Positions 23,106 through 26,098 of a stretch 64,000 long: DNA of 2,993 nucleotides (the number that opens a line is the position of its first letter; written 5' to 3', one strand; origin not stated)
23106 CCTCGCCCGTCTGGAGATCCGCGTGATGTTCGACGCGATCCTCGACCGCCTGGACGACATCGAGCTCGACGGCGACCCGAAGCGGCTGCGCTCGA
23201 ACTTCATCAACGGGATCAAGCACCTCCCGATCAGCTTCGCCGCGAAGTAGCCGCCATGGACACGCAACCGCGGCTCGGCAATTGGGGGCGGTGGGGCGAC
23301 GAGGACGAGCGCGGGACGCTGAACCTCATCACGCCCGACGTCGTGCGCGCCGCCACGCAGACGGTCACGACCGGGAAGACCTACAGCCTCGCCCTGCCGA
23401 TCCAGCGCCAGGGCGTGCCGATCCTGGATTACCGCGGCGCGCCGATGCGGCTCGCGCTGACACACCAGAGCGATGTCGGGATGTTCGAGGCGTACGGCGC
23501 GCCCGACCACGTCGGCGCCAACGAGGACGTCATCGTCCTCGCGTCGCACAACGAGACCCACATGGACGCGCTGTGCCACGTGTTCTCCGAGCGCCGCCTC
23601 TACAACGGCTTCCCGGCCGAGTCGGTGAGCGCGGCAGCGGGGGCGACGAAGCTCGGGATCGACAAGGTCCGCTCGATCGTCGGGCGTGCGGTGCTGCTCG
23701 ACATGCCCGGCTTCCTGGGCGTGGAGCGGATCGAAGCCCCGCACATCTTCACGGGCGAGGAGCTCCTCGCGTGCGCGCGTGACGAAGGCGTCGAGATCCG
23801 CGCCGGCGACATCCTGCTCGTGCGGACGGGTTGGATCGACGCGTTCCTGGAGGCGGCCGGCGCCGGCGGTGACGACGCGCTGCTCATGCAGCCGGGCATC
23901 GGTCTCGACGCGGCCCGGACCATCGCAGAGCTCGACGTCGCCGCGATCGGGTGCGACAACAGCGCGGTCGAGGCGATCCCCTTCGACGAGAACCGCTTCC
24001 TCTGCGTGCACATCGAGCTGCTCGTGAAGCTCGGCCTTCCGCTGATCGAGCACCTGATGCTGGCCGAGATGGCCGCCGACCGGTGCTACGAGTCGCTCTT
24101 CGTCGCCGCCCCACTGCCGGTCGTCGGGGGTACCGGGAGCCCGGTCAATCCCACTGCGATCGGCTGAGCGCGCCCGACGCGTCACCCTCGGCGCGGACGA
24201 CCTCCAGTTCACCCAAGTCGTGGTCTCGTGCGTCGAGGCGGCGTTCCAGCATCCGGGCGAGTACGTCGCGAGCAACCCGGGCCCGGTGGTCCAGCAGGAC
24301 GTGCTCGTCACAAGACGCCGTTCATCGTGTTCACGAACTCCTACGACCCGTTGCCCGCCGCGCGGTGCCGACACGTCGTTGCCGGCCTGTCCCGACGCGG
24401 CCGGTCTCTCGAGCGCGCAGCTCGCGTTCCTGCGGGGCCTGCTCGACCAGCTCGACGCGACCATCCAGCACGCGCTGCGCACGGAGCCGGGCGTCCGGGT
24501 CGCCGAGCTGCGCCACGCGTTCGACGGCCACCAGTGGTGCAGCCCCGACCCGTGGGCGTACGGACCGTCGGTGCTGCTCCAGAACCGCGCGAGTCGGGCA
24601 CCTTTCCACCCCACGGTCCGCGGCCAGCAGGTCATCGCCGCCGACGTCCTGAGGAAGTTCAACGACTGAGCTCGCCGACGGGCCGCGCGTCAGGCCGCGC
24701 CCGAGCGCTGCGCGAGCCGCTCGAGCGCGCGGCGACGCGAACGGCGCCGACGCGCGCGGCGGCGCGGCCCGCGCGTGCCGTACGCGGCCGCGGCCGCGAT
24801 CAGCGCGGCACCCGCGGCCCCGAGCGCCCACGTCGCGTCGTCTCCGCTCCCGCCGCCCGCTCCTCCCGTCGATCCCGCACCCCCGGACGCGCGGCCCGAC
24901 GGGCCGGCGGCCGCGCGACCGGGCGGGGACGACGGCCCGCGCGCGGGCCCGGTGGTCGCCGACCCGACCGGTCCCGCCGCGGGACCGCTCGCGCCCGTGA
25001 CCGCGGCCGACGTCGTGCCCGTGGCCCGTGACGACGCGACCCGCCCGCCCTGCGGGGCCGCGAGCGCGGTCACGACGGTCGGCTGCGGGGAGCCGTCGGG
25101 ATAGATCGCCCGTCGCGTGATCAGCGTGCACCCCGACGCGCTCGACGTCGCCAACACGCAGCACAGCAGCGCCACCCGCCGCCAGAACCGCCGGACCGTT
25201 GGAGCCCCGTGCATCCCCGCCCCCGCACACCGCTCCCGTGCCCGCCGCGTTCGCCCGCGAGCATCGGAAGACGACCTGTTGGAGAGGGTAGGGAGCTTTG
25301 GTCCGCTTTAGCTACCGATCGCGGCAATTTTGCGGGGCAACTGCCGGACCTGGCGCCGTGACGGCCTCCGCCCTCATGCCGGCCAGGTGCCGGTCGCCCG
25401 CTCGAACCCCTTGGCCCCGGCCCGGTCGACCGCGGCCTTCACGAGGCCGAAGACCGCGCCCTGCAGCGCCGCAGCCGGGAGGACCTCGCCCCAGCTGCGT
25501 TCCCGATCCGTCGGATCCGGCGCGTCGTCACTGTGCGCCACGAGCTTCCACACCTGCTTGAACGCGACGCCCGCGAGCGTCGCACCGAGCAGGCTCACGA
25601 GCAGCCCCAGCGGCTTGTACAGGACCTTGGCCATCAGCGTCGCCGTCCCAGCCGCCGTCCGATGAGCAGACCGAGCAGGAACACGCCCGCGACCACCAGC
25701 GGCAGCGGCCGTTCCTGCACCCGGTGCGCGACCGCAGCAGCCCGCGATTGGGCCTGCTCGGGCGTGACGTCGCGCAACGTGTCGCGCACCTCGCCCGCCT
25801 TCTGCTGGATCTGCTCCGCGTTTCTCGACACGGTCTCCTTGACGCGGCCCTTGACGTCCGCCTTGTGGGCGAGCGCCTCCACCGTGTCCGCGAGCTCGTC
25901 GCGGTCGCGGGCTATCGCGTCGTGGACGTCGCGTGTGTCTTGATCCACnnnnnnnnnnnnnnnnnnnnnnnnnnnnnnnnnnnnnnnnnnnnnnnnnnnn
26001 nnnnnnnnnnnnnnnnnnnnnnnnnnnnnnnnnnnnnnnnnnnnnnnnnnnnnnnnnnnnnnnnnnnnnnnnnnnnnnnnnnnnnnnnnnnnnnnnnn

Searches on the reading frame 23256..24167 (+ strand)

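Call 25: search_protein_families(library=pfam, proteins=[window:23256-24167:+])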
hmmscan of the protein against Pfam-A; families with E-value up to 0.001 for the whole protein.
window:23256-24167:+ (303 aa): 1 family
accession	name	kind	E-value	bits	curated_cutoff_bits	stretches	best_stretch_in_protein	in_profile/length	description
PF04199.19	Cyclase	-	5.9e-22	78.9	23.1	1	68-239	3-141/142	Putative cyclase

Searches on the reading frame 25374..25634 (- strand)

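Call 60: search_protein_families(library=pfam, proteins=[window:25374-25634:-], max_evalue=0.01)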
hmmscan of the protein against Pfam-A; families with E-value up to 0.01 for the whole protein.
window:25374-25634:- (86 aa): 1 family
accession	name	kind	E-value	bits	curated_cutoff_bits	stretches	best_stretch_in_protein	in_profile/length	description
PF14019.11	DUF4235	-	1.2e-29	102.6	27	1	6-82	1-77/77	Protein of unknown function (DUF4235)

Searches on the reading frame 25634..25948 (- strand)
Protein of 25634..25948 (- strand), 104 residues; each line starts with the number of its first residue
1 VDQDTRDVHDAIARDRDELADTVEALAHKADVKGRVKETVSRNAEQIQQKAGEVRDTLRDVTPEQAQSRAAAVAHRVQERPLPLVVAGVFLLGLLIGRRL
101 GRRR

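Call 60: search_protein_families(library=pfam, proteins=[window:25634-25948:-], max_evalue=0.01)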
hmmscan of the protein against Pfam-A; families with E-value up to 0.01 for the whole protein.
window:25634-25948:- (104 aa): 3 families
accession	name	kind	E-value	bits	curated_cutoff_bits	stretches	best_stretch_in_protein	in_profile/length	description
PF12277.13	DUF3618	-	4.4e-07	30.5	24.9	1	11-42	10-41/47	Protein of unknown function (DUF3618)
PF00804.31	Syntaxin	-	0.0029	17.9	26.7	1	5-80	14-89/157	Syntaxin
PF01442.23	Apolipoprotein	-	0.0081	16.3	90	1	1-80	42-118/190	Apolipoprotein A1/A4/E domain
